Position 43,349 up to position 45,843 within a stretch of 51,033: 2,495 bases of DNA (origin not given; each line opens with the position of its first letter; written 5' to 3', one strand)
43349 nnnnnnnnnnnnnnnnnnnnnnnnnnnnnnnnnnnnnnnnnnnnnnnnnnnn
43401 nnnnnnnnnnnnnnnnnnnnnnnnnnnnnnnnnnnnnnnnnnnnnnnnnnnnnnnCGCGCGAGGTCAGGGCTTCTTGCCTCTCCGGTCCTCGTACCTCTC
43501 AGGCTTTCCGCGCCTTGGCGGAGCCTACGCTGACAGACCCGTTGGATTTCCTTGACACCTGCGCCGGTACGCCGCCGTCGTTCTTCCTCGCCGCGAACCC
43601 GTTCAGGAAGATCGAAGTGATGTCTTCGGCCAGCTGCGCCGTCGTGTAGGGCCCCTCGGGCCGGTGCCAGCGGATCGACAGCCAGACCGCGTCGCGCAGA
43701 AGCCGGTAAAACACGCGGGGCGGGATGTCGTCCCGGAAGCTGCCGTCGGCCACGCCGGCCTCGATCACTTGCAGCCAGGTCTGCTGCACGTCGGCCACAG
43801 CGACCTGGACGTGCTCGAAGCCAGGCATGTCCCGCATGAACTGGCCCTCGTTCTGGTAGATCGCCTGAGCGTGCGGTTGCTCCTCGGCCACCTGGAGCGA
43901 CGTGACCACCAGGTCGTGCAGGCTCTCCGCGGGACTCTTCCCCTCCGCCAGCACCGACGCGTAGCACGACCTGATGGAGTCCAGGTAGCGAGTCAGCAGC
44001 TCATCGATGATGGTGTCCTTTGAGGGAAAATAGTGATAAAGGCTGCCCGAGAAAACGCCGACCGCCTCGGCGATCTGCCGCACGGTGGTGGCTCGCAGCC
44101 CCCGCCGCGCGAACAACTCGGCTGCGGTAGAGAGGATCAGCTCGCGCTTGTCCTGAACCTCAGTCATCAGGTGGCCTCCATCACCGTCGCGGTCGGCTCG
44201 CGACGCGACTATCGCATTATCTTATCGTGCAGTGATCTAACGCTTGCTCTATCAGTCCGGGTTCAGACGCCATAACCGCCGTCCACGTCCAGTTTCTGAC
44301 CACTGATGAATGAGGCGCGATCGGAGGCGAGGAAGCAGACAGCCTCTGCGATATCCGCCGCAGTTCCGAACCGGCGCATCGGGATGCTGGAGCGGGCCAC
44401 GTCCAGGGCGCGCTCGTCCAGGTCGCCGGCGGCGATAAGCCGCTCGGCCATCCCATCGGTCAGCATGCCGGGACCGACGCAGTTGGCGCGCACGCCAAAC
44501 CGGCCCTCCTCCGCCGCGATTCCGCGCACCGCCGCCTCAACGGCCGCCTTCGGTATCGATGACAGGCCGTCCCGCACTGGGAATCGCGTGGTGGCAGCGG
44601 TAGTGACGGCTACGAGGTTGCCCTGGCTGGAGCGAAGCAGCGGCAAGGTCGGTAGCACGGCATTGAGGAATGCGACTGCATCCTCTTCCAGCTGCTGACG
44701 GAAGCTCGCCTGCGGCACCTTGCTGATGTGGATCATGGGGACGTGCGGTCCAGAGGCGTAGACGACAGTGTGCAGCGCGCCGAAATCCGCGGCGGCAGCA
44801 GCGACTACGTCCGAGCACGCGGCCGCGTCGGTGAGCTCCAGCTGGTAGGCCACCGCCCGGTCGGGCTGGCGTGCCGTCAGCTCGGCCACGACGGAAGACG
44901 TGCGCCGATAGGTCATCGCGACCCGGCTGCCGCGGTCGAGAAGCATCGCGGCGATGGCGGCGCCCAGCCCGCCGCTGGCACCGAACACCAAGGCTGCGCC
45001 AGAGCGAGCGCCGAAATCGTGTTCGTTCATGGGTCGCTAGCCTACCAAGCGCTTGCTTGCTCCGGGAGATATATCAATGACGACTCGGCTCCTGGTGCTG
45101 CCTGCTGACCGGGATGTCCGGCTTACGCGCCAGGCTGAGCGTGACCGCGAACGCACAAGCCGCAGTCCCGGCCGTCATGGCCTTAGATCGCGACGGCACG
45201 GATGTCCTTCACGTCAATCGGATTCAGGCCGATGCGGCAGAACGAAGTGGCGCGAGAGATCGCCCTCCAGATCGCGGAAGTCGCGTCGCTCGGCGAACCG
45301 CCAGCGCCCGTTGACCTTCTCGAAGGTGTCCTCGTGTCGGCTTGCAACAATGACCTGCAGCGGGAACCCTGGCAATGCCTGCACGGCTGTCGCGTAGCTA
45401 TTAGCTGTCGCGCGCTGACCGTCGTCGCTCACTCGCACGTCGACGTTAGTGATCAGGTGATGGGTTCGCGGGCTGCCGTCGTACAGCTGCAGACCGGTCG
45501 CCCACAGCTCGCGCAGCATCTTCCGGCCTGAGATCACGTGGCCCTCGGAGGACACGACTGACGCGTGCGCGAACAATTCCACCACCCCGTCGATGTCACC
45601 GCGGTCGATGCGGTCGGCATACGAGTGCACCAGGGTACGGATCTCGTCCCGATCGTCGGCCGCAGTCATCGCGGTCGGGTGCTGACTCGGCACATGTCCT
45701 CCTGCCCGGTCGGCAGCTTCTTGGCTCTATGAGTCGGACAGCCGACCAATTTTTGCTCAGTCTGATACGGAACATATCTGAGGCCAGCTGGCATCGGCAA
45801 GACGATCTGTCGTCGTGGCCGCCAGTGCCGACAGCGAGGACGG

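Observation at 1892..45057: Ten promoter-region copies of a KstR2-type palindrome (core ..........) suggest one large regulon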

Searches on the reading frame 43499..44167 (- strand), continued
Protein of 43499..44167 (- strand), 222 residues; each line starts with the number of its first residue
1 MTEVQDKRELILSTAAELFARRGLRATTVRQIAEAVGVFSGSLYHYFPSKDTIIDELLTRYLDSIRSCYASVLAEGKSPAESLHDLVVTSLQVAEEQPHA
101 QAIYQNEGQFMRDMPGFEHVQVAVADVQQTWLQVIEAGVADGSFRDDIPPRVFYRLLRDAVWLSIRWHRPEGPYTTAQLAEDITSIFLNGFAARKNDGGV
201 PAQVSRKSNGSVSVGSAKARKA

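Call 77: find_encoding_contigs(protein=P0007, flank=10000, max_places=1)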
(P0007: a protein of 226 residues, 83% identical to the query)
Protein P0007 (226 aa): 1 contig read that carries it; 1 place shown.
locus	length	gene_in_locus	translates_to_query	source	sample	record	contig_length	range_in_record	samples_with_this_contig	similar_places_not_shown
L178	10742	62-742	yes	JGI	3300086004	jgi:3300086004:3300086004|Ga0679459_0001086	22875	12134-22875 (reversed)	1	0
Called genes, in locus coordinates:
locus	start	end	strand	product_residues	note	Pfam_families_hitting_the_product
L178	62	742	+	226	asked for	PF00440:TetR_N, PF17932:TetR_C_24, PF17938:TetR_C_29 (weak)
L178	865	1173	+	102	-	PF13613:HTH_Tnp_4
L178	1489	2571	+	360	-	PF13855:LRR_8 (weak), PF23598:LRR_14, PF13855:LRR_8 (weak), PF12799:LRR_4 (weak), PF23598:LRR_14, PF13855:LRR_8, PF12799:LRR_4 (weak), PF13855:LRR_8, +5 more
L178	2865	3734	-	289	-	PF00378:ECH_1, PF16113:ECH_2, PF00378:ECH_1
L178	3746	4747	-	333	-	PF02771:Acyl-CoA_dh_N (weak), PF00441:Acyl-CoA_dh_1, PF08028:Acyl-CoA_dh_2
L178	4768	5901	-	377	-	PF02771:Acyl-CoA_dh_N, PF02770:Acyl-CoA_dh_M, PF00441:Acyl-CoA_dh_1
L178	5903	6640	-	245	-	PF00378:ECH_1, PF16113:ECH_2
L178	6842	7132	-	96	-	-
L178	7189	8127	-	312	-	PF04199:Cyclase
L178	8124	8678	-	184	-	PF13577:SnoaL_4, PF12680:SnoaL_2 (faint)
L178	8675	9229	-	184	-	PF13577:SnoaL_4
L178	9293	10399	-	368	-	PF00478:IMPDH, PF03060:NMO, PF01070:FMN_dh (weak)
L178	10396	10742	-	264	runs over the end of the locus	PF01144:CoA_trans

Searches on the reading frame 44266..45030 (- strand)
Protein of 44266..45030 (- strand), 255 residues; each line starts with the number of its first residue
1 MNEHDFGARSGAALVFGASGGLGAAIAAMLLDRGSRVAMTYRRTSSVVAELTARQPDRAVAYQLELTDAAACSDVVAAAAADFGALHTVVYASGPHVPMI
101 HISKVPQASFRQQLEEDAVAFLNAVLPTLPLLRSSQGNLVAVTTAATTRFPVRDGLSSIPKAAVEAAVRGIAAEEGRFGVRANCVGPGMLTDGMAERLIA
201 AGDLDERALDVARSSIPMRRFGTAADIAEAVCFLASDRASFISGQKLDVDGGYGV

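Call 10: search_protein_families(library=pfam, proteins=[window:44266-45030:-])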
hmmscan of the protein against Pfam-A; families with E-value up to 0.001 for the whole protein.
window:44266-45030:- (255 aa): 4 families
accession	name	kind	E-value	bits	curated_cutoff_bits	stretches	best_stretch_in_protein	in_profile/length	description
PF13561.12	adh_short_C2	-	8.2e-41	140.6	27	1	17-253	1-235/236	Enoyl-(Acyl carrier protein) reductase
PF00106.31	adh_short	-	2.3e-21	76.6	26.6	1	12-197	2-189/195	short chain dehydrogenase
PF01370.27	Epimerase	-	1.1e-07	32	20.9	1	13-82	1-66/240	NAD dependent epimerase/dehydratase family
PF08659.16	KR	-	1.9e-05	25.1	22.6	1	11-94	1-90/180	KR domain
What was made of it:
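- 44263..45030 (-): SDR8. Call 10.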

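Call 46: search_protein_families(library=ncbifam, proteins=[window:44266-45030:-], max_evalue=1e-10)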
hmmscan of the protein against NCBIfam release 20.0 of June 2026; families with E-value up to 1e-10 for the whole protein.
window:44266-45030:- (255 aa): 155 families (the best 25 are shown)
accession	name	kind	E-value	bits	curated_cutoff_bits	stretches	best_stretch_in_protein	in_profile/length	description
NF005559.1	PRK07231.1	subfamily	1e-40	139.8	215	1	12-253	6-247/249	glucose 1-dehydrogenase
NF009466.0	PRK12826.1-2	subfamily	4.7e-34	118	222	1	12-252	5-243/248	3-oxoacyl-ACP reductase FabG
NF052558.1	MBtsdlDhBudC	equivalog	1.2e-33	116.7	270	1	13-253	6-241/250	meso-2,3-butanediol dehydrogenase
NF009464.0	PRK12824.1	subfamily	4.9e-32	111.5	269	1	12-253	4-242/245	3-oxoacyl-ACP reductase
NF009468.0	PRK12826.1-4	equivalog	9e-32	110.7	318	1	12-252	9-246/256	SDR family oxidoreductase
NF005909.0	PRK07890.1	subfamily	3.9e-31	108.3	258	1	15-252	12-256/260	short chain dehydrogenase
NF047420.2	EF_P_mod_YmfI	equivalog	5.3e-31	108.2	238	1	13-253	2-235/236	elongation factor P 5-aminopentanone reductase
NF004198.0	PRK05653.1-3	equivalog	6.7e-31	107.6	296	1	12-253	9-246/248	3-oxoacyl-ACP reductase FabG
NF004778.0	PRK06124.1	equivalog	5.5e-30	104.6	303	1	5-254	6-253/256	SDR family oxidoreductase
NF005752.0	PRK07576.1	subfamily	5.6e-30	104.6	321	1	10-253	9-250/271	SDR family oxidoreductase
TIGR01830.1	3oxo_ACP_reduc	equivalog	6.9e-30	104.5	297.75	1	13-252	1-237/239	3-oxoacyl-[acyl-carrier-protein] reductase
NF004200.0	PRK05653.1-5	equivalog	6.5e-29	101.2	273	1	12-252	4-240/242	3-oxoacyl-ACP reductase FabG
NF004791.0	PRK06138.1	equivalog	3.5e-28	98.6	312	1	13-253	8-249/252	SDR family oxidoreductase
NF005067.0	PRK06484.1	equivalog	3.6e-28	98.4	713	1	11-253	274-511/524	short chain dehydrogenase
NF006393.0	PRK08642.1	equivalog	7.1e-28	97.8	292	1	12-253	8-251/254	3-oxoacyl-ACP reductase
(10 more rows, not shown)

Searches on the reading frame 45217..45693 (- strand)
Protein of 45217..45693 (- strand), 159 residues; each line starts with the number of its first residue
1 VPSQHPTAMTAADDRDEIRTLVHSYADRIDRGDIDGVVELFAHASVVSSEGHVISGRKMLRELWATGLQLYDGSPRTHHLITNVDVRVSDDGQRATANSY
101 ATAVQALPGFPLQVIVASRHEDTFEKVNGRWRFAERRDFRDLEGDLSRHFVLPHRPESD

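Call 10: search_protein_families(library=pfam, proteins=[window:45217-45693:-])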
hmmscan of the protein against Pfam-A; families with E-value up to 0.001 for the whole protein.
window:45217-45693:- (159 aa): 2 families
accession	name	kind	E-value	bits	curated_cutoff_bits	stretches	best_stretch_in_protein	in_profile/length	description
PF13577.12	SnoaL_4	-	2.2e-23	83.1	24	1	12-137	3-126/126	SnoaL-like domain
PF12680.13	SnoaL_2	-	1.5e-05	25.9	27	1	22-114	1-86/102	SnoaL-like domain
